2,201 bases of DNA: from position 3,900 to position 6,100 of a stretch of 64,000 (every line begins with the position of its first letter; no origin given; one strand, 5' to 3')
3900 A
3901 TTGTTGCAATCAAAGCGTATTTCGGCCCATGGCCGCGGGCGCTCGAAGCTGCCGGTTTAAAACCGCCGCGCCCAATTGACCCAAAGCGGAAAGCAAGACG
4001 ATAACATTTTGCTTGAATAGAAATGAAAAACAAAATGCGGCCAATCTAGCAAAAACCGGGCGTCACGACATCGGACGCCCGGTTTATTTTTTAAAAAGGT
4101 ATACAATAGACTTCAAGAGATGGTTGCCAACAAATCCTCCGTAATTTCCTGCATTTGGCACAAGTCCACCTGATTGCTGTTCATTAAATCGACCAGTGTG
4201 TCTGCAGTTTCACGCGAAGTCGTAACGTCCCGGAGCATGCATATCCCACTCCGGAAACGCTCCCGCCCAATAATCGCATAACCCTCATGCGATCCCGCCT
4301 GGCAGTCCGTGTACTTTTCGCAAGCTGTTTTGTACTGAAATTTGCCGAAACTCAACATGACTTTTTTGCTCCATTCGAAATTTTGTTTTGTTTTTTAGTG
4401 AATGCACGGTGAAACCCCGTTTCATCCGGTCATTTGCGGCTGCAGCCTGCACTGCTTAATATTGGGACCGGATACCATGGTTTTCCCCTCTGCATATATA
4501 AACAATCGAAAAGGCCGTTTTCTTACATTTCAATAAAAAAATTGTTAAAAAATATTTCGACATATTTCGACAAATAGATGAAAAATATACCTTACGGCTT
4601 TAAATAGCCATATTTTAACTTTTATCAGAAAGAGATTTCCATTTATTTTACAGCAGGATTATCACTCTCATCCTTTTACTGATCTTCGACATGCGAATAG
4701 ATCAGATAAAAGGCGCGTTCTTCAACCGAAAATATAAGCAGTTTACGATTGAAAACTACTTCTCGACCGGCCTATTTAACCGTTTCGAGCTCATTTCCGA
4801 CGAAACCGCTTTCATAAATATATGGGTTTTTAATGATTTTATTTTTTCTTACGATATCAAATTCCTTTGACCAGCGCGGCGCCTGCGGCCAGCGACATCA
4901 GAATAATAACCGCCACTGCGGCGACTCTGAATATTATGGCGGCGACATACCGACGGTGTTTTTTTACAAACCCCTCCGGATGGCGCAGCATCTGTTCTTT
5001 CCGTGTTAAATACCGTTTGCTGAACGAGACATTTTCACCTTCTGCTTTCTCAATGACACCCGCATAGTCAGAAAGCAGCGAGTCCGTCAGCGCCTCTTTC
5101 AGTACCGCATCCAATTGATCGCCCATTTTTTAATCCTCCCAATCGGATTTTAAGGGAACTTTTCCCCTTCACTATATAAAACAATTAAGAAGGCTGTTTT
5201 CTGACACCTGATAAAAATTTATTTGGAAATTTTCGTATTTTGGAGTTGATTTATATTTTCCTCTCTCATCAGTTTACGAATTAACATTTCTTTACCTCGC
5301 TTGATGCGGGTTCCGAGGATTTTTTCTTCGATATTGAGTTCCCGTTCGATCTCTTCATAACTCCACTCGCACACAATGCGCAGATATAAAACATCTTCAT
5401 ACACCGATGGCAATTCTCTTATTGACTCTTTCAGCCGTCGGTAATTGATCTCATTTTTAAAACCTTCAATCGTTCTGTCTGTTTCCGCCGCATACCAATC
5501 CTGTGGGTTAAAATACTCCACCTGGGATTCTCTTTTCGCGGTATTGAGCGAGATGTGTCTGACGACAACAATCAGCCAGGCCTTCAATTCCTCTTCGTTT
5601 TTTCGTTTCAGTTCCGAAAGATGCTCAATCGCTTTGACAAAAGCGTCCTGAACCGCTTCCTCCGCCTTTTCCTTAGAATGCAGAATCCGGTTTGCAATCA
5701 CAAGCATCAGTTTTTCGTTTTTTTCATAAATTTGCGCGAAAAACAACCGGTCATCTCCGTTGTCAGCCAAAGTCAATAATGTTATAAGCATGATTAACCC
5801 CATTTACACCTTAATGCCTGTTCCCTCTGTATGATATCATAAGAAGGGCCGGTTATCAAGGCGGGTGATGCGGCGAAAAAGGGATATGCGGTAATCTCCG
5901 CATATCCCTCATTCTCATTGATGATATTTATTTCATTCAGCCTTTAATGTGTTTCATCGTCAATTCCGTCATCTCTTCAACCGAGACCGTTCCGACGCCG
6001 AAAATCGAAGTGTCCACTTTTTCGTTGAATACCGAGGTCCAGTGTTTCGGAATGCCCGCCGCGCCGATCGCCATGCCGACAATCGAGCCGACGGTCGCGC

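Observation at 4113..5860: ECF sigma mini-regulon defined by three copies of a ~45-nt promoter-like motif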

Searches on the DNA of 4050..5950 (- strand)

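Call 48: search_rna_families(source=L023, threshold=evalue, max_evalue=5)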
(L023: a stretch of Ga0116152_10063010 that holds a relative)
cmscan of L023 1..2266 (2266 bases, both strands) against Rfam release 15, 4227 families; matches with E-value up to 5: 13.
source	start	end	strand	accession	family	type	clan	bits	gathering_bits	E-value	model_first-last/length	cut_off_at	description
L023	2129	2170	+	RF04157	MIR9486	Gene; miRNA;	-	22.5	100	0.17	1-119/119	no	MIR9486 microRNA precursor family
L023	2065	2177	+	RF01771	rnk_leader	Cis-reg; leader;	-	21.3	50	1.6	1-109/109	no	Enterobacteria rnk leader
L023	2115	2174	+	RF03168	c-di-GMP-I-UAU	Cis-reg; riboswitch;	CL00126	20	65.9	0.38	1-81/81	no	c-di-GMP-I-UAU riboswitch aptamer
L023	2123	2228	-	RF01772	rnk_pseudo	Cis-reg; leader;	-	19.4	55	3.5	1-108/108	no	Pseudomonas rnk leader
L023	845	881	+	RF01379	CRISPR-DR66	Gene; CRISPR;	CL00014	19.4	45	3.9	1-37/37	no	CRISPR RNA direct repeat element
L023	2114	2178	+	RF02067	STnc310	Gene; sRNA;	-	19.3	40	1.9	1-61/61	no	Salmonella enterica sRNA STnc310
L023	1718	1784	+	RF00398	SNORA15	Gene; snRNA; snoRNA; HACA-box;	-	17.7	47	4.8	1-137/137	no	Small nucleolar RNA SNORA15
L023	2126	2196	-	RF03168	c-di-GMP-I-UAU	Cis-reg; riboswitch;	CL00126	16.4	65.9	3.6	1-81/81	no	c-di-GMP-I-UAU riboswitch aptamer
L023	2118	2184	-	RF02621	BSnc120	Gene; sRNA;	-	16.4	114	4.3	1-88/88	no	Brucella sRNA 120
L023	1273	1346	-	RF02871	ncS54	Gene; sRNA;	-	15.4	43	4.1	1-79/79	no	Burkholderia sRNA 54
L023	2125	2167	+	RF00084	CsrC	Gene; sRNA;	CL00106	15.2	61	0.1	201-244/255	no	CsrC RNA family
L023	2027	2082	+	RF01134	sR30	Gene; snRNA; snoRNA; CD-box;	-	13.8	38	2.4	1-57/57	no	Small nucleolar RNA sR30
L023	1795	1832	+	RF01072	TMV_UPD-PK3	Cis-reg;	-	13.6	34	5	1-31/31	no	Pseudoknot of upstream pseudoknot domain (UPD) of the 3'UTR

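Call 49: search_rna_families(source=window, start=4050, end=5950, threshold=evalue, max_evalue=5)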
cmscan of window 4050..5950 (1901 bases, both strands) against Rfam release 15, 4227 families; matches with E-value up to 5: 2.
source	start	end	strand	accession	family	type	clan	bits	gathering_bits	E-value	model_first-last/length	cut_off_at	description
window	5852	5928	+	RF02621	BSnc120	Gene; sRNA;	-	20.4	114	0.2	1-88/88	no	Brucella sRNA 120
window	4050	4081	+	RF01679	P36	Gene; sRNA;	-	17.7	36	1.8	30-61/61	5'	Pseudomonas sRNA P36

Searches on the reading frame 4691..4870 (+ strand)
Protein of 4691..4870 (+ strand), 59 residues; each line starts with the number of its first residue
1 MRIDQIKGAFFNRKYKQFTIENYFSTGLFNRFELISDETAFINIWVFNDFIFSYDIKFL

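Call 80: search_protein_families(library=pfam, proteins=[window:4691-4870:+], max_evalue=0.05)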
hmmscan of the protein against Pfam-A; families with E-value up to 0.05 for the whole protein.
window:4691-4870:+ (59 aa): 0 families
